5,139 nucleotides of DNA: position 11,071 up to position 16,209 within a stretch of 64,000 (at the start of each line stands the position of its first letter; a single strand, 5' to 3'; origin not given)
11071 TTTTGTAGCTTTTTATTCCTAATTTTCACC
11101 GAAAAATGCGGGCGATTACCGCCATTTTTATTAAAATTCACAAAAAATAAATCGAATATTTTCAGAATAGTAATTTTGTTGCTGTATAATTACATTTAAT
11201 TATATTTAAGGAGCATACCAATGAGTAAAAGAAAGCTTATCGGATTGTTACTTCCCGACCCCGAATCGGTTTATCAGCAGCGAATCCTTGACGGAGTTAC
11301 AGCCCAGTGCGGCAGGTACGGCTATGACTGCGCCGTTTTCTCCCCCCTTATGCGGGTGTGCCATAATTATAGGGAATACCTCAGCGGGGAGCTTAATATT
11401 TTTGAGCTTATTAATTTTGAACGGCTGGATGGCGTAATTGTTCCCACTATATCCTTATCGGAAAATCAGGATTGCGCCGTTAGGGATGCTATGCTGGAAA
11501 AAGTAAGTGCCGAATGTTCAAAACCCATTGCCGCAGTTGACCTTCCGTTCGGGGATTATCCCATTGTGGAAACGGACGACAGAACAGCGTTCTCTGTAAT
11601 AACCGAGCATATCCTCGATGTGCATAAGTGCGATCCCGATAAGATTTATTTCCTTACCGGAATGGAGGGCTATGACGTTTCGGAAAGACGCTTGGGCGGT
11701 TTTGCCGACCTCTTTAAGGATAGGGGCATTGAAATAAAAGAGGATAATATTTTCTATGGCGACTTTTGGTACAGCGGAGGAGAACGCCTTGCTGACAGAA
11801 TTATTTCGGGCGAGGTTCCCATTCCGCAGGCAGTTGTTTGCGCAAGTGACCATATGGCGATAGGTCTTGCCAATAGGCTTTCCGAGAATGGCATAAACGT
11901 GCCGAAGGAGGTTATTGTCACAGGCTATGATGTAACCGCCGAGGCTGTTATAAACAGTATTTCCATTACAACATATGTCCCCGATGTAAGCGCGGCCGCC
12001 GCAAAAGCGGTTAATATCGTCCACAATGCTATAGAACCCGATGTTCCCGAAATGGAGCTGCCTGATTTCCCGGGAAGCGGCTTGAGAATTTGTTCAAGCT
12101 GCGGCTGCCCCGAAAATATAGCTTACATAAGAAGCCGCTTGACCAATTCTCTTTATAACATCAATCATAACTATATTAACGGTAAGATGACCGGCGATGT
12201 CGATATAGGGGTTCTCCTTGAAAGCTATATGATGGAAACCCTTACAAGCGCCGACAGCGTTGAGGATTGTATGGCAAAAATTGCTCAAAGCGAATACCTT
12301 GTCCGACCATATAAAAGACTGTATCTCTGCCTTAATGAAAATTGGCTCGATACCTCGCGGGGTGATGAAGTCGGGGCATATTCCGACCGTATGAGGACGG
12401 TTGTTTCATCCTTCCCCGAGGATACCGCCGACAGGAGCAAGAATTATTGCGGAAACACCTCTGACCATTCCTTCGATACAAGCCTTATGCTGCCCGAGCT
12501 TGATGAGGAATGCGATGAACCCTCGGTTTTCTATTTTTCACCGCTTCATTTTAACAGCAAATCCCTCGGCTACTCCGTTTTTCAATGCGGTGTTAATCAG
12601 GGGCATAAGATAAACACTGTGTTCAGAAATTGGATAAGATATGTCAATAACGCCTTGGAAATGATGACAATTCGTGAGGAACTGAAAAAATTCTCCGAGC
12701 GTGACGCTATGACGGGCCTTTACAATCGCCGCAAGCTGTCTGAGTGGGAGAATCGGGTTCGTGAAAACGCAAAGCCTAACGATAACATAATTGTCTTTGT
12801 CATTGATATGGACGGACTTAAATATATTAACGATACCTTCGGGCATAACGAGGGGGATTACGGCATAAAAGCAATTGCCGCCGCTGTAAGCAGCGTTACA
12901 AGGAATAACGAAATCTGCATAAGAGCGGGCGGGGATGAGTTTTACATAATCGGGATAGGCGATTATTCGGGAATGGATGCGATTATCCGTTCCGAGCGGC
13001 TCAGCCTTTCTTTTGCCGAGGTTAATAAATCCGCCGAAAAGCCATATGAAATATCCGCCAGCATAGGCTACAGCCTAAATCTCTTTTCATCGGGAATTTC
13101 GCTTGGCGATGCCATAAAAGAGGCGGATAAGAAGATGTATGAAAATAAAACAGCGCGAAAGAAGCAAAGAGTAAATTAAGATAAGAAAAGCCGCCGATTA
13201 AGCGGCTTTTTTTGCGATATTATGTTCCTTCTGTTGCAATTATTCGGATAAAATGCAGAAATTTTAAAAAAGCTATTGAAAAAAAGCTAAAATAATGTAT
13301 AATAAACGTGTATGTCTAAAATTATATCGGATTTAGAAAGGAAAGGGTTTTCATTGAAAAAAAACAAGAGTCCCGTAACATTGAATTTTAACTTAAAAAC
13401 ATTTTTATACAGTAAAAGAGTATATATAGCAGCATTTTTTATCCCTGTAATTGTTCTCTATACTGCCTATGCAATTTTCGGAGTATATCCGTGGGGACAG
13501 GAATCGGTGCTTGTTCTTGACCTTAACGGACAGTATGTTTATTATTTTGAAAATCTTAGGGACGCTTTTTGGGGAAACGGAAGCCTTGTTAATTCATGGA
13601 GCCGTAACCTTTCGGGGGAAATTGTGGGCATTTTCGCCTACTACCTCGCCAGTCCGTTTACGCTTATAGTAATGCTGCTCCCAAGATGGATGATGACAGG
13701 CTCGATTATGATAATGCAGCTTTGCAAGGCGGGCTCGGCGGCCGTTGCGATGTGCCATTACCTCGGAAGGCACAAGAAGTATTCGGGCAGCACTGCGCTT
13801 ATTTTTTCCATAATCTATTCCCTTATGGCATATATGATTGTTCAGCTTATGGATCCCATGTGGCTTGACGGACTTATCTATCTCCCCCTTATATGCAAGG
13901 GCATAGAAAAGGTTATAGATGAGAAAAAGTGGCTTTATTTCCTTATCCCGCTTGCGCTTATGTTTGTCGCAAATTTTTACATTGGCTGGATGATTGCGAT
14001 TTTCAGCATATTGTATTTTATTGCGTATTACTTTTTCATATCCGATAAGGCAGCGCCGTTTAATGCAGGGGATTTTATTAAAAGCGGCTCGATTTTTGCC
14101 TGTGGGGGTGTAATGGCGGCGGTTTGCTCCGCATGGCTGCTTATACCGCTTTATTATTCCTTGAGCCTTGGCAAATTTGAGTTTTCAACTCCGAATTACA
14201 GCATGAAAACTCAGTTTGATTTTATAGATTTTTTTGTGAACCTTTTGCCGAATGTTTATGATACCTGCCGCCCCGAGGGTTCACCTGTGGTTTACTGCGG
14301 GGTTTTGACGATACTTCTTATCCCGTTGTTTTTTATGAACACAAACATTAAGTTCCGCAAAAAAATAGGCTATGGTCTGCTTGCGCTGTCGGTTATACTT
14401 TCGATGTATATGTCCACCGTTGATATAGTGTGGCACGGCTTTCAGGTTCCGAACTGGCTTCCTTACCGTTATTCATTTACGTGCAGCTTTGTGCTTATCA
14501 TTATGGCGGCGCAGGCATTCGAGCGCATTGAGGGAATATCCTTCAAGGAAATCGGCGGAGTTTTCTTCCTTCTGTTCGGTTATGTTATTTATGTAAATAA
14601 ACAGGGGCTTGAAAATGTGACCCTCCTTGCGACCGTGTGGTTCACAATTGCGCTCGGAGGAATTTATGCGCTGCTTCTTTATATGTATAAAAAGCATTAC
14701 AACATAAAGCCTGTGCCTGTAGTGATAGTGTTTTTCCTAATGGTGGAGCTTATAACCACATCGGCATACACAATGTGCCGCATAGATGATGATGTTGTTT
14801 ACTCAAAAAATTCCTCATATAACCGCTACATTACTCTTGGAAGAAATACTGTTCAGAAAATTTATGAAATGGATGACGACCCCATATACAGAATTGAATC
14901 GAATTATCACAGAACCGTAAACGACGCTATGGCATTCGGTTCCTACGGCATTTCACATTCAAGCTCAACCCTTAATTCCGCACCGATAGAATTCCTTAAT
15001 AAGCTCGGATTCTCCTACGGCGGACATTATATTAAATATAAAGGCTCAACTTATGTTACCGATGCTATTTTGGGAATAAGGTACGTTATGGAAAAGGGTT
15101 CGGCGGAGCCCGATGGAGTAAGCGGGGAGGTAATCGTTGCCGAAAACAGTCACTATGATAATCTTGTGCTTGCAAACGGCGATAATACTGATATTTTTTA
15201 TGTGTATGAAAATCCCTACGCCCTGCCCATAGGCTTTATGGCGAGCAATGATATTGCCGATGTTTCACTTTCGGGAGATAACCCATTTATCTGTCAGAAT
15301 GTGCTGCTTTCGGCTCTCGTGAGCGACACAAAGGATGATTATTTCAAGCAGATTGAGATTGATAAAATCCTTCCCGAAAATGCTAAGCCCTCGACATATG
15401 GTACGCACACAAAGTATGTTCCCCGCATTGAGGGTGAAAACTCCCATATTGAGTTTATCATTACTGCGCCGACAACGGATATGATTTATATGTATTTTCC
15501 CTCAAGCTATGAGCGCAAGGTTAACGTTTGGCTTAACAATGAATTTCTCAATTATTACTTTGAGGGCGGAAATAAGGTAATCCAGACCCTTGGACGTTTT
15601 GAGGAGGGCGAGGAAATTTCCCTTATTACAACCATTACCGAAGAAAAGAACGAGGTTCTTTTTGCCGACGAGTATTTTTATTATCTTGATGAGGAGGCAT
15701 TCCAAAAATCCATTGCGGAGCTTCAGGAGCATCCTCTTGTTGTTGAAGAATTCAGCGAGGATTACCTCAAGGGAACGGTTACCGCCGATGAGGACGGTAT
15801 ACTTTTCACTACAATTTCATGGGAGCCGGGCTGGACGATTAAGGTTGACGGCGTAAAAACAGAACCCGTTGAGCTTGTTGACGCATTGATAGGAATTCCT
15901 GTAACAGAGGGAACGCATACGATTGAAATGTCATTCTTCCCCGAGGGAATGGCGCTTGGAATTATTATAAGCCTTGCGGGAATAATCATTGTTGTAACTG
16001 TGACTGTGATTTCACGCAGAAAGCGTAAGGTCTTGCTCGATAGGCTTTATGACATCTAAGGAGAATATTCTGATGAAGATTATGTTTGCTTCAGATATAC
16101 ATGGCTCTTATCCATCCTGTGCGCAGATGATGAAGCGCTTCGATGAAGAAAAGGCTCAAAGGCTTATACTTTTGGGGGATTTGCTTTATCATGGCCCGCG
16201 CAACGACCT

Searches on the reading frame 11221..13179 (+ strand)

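Call 20: search_protein_families(library=pfam, proteins=[window:11221-13179:+], max_evalue=0.00001)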
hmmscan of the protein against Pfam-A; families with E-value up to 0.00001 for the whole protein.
window:11221-13179:+ (652 aa): 4 families
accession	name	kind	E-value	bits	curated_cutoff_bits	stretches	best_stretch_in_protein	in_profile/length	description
PF00990.26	GGDEF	-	4.3e-28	98.5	23.8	1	494-648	3-160/161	Diguanylate cyclase, GGDEF domain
PF13377.12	Peripla_BP_3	-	5.8e-16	59.5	26.5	1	141-279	11-155/167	Periplasmic binding protein-like domain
PF00532.27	Peripla_BP_1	-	2.4e-10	40.8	22.2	1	7-234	4-221/281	Periplasmic binding proteins and sugar binding domain of LacI family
PF13407.12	Peripla_BP_4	-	4.6e-07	30.1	35.1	1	140-269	122-252/258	Periplasmic binding protein domain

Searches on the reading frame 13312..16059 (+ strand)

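Call 20: search_protein_families(library=pfam, proteins=[window:13312-16059:+], max_evalue=0.00001)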
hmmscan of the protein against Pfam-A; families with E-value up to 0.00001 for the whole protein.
window:13312-16059:+ (915 aa): 1 family
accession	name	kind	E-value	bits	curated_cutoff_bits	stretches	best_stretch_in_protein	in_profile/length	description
PF09586.16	YfhO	-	6.9e-185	617.3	28.5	1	41-887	1-835/835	Bacterial membrane protein YfhO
